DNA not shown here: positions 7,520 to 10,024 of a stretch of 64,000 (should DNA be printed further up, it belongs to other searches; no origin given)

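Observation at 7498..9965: GC-rich S9 peptidase fused to a duplicated promoter and signal-peptide leader from the neighbouring amidohydrolase gene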

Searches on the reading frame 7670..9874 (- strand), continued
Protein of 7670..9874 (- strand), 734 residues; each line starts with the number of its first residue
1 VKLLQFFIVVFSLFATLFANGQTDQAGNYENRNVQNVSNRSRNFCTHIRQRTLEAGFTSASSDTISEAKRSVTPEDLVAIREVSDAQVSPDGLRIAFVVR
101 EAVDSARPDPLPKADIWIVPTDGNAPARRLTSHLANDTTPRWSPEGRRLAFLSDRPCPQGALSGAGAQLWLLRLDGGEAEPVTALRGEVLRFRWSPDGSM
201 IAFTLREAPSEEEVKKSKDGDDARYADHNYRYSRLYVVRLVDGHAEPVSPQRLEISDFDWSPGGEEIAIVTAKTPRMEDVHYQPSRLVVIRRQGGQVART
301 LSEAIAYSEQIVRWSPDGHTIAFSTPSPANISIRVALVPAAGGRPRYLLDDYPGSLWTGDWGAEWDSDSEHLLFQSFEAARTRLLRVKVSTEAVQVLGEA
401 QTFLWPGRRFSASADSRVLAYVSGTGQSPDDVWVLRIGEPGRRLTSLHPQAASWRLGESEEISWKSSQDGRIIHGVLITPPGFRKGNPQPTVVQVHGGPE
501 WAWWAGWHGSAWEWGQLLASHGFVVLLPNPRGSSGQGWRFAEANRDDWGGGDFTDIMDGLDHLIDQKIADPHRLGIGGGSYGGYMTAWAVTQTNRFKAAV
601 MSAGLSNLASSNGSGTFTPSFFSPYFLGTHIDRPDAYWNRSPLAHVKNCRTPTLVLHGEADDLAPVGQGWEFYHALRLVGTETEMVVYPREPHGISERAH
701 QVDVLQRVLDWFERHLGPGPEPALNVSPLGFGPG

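Call 14: find_encoding_contigs(protein=P0001, flank=10000, max_places=6)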
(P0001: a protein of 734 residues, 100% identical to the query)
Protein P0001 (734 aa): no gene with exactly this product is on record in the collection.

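Call 30: search_solved_structures(query=window:7673-9697:-, max_evalue=1e-10)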
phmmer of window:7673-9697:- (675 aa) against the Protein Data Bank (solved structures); distinct sequences matched with E-value up to 1e-10: 80 (the best 60 are shown).
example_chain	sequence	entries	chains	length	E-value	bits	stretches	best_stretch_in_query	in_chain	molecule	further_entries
8wt1_A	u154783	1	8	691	2.9e-73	250.4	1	16-657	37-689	S9 family peptidase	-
5yzm_A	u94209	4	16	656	2.2e-49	171.5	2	382-653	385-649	Acyl-peptide hydrolase, putative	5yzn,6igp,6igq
5yzo_A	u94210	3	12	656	5.5e-49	170.2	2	382-653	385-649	Acyl-peptide hydrolase, putative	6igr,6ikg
7ep9_G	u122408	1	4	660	3.7e-37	131.1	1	410-657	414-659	S9 family peptidase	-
4hxe_B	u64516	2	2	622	7e-36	126.9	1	414-658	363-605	Putative uncharacterized protein PH0594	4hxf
4hxg_A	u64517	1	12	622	1.8e-35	125.5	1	414-658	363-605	Putative uncharacterized protein PH0594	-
7c72_A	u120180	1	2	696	6.7e-24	87.2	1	410-662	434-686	Prolyl oligopeptidase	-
7px8_A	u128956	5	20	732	2.8e-22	81.9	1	413-658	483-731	Acylamino-acid-releasing enzyme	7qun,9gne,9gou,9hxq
2ecf_A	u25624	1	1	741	3.2e-19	71.8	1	389-638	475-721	Dipeptidyl peptidase IV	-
5l8s_A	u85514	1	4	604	5.2e-19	71.1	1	306-657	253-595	Amino acyl peptidase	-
5yp1_A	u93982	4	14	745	5.6e-19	71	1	407-638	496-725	Dipeptidyl aminopeptidase 4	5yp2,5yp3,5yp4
3azo_A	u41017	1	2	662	2.1e-18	69.1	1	403-655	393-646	Aminopeptidase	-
8hay_A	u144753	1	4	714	2.4e-18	68.9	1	401-648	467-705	btDPP4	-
7y4g_A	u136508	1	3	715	2.4e-18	68.9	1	401-648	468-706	btDPP4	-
7y4f_A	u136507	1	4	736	2.6e-18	68.8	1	401-648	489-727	Dipeptidyl peptidase IV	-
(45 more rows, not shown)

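Call 32: find_encoding_contigs(protein=window:7670-9874:-, flank=10000, max_places=10)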
Protein window:7670-9874:- (734 aa): no gene with exactly this product is on record in the collection.
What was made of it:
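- Tried and rejected: An exact look-up of the full 734-aa product failed (calls 14, 32).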

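Call 35: find_encoding_contigs(protein=window:7670-9844:-, flank=5000, max_places=5)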
Protein window:7670-9844:- (724 aa): 1 contig read that carries it; 1 place shown.
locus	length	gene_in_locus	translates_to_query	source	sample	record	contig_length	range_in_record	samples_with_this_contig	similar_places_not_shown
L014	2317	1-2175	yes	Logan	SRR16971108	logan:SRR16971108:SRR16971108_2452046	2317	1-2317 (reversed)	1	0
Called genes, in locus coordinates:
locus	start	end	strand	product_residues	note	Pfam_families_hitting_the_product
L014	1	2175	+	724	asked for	?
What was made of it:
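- Only one run yields the junction contig (call 35).
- Tried and rejected: It succeeded only after I predicted the k=31 contig start and looked up the 724-aa partial product (call 35).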

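Call 55: find_encoding_contigs(protein=P0002, flank=4000, max_places=2)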
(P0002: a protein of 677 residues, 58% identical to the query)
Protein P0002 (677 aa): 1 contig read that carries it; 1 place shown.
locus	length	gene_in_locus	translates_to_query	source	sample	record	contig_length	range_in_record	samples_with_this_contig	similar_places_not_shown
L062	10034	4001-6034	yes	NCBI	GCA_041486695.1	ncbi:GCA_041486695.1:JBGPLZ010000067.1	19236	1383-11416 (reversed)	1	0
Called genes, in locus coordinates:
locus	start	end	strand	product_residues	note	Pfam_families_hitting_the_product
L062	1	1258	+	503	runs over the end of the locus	PF00392:GntR, PF00155:Aminotran_1_2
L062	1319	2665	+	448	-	PF01522:Polysacc_deac_1, PF13577:SnoaL_4, PF14534:DUF4440, PF12680:SnoaL_2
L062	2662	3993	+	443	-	PF00083:Sugar_tr, PF07690:MFS_1, PF03137:OATP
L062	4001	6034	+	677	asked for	PF00930:DPPIV_N (faint), PF26550:Tricorn_2nd (faint), PF26549:Tricorn_N, PF07676:PD40, PF26549:Tricorn_N (weak), PF20434:BD-FAE, PF00561:Abhydrolase_1 (weak), PF00326:Peptidase_S9, +4 more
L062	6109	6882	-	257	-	PF03473:MOSC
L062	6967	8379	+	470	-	-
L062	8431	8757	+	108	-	-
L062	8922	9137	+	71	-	PF07311:Dodecin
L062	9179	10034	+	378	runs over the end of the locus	PF00155:Aminotran_1_2, PF00266:Aminotran_5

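Call 56: list_cluster_members(proteins=[P0001, P0002, P0005, P0122])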
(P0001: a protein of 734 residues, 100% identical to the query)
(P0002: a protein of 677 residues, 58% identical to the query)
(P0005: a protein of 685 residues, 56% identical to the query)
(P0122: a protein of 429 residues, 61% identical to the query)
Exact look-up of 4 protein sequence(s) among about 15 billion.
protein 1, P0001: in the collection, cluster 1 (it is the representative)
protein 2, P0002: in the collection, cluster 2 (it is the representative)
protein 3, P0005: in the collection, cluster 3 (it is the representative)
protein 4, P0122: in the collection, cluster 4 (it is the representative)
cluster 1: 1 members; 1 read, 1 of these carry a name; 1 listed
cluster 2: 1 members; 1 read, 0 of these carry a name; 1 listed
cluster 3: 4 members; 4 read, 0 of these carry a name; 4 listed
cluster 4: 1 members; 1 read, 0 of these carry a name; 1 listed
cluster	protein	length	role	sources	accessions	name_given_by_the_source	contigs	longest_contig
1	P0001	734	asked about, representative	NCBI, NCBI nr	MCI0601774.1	S9 family peptidase [bacterium]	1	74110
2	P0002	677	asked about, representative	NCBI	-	-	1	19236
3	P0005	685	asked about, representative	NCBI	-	-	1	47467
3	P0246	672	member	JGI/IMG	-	-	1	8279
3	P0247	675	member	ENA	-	-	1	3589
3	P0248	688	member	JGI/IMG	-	-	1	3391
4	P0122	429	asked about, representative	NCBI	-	-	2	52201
